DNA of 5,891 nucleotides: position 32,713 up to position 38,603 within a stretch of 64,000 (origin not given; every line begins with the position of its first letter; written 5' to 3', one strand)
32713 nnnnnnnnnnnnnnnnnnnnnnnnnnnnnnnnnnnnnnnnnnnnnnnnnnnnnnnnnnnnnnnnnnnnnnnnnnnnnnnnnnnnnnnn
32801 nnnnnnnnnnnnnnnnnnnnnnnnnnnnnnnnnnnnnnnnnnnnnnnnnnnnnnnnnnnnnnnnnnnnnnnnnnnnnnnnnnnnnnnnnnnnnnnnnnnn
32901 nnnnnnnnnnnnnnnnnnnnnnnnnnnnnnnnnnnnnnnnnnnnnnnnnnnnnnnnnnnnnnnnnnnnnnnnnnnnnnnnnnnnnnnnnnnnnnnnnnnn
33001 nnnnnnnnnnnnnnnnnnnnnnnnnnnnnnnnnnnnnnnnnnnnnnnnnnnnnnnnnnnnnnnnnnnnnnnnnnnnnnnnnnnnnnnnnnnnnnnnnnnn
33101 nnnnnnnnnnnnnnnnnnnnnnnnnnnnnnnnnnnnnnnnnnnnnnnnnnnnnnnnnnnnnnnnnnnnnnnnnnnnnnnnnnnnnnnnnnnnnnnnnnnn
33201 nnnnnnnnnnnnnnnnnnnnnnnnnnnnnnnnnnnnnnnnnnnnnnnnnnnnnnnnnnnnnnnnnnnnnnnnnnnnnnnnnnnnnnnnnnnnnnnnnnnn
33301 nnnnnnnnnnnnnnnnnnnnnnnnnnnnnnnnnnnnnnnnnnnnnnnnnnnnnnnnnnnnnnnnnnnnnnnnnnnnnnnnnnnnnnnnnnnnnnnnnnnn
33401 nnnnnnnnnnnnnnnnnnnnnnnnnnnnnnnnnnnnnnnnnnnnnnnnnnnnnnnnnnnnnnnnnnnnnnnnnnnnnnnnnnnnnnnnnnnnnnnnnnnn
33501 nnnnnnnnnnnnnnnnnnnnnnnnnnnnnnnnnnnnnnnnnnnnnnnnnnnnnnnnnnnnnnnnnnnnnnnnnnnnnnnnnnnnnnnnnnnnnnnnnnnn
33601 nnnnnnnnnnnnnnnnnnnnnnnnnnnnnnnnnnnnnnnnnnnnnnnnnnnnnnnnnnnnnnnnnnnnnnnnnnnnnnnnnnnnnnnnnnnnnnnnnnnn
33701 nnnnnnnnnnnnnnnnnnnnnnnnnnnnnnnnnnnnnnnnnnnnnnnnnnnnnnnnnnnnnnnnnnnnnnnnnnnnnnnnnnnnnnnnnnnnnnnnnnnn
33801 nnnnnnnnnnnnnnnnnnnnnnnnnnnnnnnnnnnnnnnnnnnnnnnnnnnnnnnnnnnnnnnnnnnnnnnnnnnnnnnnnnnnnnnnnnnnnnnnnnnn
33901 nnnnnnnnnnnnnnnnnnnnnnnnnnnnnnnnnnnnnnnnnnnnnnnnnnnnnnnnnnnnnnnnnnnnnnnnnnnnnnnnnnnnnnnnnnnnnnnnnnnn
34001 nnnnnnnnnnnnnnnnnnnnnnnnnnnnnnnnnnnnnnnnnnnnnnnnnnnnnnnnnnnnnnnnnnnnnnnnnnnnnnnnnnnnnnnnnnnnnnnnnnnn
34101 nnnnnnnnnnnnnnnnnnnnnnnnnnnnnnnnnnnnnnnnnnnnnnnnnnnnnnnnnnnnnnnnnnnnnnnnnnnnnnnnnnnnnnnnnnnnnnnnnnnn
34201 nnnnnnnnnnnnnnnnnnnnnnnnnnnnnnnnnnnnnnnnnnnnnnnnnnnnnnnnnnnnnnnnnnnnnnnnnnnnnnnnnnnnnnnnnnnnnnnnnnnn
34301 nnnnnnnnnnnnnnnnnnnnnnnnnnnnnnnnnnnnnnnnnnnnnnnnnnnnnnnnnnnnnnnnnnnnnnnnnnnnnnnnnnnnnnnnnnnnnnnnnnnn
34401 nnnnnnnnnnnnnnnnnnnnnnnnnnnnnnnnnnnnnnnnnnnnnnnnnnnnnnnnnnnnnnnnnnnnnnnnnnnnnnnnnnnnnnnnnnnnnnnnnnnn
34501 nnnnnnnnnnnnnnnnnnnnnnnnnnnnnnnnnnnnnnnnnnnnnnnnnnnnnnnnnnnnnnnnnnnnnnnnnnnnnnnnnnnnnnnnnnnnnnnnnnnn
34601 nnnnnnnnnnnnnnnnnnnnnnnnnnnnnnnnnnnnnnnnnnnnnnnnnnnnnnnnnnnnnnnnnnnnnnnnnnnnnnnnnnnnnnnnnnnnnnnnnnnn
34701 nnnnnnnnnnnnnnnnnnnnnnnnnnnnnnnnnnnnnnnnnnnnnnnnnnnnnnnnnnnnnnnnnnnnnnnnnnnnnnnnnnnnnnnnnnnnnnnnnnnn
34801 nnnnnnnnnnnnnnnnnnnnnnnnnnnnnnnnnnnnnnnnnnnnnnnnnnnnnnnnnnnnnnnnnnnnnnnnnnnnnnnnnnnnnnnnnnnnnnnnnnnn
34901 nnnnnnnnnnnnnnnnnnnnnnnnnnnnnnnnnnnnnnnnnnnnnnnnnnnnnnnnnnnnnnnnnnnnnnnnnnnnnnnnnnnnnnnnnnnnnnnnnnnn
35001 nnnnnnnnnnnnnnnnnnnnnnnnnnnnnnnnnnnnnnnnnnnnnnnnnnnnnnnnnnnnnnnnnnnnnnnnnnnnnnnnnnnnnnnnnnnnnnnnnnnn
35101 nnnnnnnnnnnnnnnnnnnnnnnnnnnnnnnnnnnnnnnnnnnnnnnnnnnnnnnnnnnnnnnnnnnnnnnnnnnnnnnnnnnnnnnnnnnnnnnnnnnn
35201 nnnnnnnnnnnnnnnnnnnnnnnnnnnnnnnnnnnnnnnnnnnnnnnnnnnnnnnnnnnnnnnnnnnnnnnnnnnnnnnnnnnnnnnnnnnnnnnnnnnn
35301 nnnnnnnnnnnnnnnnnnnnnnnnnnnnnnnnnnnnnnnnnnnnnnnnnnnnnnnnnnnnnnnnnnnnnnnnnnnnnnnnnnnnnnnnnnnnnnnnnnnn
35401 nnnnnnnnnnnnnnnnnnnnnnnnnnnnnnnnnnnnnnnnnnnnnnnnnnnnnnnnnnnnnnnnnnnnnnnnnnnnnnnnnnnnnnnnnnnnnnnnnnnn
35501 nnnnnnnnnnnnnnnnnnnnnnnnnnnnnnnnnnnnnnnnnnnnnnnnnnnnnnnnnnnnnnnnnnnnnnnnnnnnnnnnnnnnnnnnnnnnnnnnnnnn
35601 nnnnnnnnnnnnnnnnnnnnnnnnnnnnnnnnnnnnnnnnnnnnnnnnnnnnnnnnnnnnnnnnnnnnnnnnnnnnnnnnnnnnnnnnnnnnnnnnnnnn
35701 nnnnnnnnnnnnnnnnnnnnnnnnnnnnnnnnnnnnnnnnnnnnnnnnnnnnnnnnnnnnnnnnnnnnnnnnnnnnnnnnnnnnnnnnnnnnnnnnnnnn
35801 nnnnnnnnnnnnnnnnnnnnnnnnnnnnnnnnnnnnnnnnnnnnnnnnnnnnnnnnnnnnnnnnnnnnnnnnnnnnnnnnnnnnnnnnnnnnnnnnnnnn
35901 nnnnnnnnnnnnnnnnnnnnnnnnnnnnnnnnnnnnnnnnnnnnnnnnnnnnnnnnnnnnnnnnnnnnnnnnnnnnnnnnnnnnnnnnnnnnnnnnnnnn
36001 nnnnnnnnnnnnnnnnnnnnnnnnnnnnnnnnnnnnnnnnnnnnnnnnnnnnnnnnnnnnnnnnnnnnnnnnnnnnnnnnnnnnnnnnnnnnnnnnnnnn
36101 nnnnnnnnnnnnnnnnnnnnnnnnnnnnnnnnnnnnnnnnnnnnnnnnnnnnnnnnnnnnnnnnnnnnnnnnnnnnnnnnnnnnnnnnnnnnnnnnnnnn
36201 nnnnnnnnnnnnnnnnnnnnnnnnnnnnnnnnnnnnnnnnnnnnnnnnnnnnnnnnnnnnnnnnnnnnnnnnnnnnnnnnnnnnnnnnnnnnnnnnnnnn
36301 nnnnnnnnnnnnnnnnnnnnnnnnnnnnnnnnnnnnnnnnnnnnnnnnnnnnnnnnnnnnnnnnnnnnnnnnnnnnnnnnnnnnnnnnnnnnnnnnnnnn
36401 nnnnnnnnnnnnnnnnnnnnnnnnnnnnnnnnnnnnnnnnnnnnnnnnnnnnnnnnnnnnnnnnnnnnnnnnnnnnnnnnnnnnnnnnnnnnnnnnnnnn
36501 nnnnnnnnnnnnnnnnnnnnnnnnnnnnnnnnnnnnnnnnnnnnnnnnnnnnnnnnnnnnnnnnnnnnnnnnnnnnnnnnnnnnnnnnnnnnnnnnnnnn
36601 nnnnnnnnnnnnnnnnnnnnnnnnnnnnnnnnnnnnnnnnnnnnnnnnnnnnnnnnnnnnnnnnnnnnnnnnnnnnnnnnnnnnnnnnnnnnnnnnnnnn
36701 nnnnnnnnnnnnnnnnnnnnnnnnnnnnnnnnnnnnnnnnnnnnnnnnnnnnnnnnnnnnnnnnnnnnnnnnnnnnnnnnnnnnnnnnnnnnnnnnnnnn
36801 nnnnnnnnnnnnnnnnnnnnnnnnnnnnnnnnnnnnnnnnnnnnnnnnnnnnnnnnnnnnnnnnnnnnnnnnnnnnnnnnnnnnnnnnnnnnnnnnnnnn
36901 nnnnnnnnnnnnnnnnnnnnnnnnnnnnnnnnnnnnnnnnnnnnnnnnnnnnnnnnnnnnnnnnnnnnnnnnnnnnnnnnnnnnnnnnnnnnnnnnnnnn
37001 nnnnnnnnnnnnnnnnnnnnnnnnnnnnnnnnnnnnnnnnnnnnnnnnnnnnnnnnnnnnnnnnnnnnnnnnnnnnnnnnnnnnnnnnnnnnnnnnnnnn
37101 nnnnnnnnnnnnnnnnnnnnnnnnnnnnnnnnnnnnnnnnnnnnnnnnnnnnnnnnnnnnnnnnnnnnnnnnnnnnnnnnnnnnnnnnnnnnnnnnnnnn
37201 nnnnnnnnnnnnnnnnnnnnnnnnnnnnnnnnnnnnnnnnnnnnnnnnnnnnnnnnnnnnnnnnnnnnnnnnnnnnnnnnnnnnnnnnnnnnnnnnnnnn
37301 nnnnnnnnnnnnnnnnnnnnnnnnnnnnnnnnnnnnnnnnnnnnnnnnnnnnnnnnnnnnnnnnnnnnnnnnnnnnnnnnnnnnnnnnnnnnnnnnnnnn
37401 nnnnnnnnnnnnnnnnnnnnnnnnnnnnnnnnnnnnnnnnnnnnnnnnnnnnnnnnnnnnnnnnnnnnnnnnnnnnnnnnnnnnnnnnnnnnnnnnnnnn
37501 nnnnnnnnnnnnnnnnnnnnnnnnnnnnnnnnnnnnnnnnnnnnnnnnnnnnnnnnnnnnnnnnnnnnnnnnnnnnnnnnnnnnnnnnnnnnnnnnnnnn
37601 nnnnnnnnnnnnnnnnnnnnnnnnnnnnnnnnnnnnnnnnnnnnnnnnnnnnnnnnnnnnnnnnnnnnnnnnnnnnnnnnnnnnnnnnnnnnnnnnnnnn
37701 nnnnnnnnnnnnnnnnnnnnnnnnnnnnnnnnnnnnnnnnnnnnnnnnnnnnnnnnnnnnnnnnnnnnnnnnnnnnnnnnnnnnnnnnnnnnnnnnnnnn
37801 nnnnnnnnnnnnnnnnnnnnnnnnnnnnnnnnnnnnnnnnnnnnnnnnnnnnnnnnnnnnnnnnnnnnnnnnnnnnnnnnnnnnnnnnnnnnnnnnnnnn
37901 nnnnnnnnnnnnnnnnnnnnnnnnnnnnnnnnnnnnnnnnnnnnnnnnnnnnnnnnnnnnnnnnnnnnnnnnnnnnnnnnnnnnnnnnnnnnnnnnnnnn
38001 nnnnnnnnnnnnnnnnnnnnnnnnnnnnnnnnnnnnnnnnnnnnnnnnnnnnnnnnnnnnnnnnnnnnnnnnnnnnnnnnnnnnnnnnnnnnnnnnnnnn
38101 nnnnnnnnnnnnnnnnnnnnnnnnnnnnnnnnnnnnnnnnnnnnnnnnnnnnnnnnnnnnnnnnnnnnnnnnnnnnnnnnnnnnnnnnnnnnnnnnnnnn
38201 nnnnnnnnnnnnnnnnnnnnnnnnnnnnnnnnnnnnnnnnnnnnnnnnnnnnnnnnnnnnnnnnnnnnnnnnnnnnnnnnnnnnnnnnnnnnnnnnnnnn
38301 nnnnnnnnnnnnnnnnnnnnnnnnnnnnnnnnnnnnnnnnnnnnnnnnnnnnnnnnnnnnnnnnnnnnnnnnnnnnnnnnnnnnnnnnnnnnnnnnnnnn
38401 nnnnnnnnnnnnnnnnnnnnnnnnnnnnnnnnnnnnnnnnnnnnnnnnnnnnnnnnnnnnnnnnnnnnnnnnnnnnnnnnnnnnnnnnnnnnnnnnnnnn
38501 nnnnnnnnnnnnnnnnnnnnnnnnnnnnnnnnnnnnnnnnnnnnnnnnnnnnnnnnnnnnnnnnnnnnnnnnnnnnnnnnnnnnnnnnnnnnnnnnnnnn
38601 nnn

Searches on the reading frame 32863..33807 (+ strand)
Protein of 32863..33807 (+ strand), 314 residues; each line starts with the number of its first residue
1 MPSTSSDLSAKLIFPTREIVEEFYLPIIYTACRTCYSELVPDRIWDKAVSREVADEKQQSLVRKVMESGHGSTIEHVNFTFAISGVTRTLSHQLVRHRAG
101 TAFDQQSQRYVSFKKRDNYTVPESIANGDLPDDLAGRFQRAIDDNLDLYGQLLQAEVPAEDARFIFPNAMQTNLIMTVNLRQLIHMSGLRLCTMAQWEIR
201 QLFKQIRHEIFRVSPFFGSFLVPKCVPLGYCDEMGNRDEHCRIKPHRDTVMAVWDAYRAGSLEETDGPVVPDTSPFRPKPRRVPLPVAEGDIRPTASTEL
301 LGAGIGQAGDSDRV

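Call 22: search_protein_families(library=pfam, proteins=[window:32863-33807:+], max_evalue=0.01)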
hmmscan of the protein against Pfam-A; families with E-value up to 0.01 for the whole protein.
window:32863-33807:+ (314 aa): 1 family
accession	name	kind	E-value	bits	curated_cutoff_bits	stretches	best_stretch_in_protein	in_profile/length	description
PF02511.20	Thy1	-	1.6e-56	191.5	24.8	1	27-215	12-190/191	Thymidylate synthase complementing protein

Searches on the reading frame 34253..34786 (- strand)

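Call 22: search_protein_families(library=pfam, proteins=[window:34253-34786:-], max_evalue=0.01)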
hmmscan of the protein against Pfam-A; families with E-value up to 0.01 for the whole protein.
window:34253-34786:- (177 aa): 1 family
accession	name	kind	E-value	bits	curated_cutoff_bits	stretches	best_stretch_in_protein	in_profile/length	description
PF01588.26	tRNA_bind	-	1.4e-14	54.4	27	1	78-173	1-94/96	Putative tRNA binding domain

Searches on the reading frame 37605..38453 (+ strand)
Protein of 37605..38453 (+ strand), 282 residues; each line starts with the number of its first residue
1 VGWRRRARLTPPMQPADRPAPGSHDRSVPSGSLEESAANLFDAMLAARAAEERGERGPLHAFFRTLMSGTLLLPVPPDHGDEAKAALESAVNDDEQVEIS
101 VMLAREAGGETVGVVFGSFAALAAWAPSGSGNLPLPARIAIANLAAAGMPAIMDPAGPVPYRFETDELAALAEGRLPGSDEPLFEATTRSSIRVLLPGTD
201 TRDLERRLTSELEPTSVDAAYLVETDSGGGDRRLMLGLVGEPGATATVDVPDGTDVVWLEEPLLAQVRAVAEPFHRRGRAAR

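Call 5: search_protein_families(library=pfam, proteins=[window:37605-38453:+], max_evalue=0.01)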
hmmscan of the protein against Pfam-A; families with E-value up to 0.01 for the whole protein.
window:37605-38453:+ (282 aa): 1 family
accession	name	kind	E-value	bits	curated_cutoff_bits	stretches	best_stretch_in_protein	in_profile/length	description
PF07179.17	SseB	-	2.3e-10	41.2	21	1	49-169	9-123/124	SseB protein N-terminal domain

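Call 13: search_protein_families(library=ncbifam, proteins=[window:37605-38453:+], max_evalue=0.01)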
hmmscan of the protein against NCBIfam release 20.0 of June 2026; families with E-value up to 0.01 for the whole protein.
window:37605-38453:+ (282 aa): 0 families
